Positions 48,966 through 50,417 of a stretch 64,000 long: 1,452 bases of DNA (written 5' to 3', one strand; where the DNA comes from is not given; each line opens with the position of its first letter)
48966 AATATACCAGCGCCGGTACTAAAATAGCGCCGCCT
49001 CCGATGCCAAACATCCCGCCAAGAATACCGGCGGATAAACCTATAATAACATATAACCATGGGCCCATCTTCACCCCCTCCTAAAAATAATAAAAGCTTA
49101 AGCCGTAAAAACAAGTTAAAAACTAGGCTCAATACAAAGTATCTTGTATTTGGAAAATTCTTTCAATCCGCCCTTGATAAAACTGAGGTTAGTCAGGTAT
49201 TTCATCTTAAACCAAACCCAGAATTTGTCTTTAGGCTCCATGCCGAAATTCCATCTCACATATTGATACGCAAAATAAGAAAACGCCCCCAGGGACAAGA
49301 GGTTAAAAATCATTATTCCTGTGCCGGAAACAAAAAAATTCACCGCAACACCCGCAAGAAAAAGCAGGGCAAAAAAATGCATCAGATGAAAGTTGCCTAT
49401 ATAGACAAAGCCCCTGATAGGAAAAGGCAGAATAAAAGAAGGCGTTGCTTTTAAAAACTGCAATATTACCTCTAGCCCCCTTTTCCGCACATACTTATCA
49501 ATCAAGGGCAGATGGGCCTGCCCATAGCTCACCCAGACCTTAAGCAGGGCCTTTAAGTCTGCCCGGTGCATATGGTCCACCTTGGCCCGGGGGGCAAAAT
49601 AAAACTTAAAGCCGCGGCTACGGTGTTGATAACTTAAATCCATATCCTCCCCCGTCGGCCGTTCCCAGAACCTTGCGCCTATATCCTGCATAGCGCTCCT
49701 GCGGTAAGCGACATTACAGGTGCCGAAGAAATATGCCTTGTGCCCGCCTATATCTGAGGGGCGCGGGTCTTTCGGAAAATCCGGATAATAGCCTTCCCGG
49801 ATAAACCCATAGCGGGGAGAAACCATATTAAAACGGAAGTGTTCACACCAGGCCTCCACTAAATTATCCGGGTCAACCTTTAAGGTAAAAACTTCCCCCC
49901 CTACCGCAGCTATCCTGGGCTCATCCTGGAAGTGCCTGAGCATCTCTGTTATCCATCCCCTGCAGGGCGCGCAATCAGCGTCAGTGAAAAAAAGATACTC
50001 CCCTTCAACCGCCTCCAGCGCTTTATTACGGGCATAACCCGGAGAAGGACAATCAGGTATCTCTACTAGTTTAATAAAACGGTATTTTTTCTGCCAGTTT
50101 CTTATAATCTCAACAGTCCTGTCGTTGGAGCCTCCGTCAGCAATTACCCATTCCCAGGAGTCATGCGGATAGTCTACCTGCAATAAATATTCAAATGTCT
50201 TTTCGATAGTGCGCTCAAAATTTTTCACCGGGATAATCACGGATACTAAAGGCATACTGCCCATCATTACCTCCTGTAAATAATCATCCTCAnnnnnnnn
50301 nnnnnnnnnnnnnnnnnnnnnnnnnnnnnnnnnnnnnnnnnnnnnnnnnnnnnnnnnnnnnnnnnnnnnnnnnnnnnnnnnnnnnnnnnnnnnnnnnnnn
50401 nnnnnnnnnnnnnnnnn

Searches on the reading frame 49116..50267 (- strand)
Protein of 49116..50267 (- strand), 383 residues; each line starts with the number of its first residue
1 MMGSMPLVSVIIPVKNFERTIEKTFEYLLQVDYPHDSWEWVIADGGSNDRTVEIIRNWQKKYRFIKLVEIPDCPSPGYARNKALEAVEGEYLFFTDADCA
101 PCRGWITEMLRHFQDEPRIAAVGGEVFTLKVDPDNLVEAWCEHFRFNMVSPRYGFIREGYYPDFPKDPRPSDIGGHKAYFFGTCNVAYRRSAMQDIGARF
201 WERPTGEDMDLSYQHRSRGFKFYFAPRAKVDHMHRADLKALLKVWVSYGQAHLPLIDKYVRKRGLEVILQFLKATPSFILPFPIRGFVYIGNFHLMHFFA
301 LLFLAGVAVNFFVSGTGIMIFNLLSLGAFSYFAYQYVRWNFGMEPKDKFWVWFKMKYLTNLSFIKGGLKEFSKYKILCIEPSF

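Call 33: find_encoding_contigs(protein=window:49116-50267:-, flank=10000, max_places=6)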
Protein window:49116-50267:- (383 aa): no gene with exactly this product is on record in the collection.
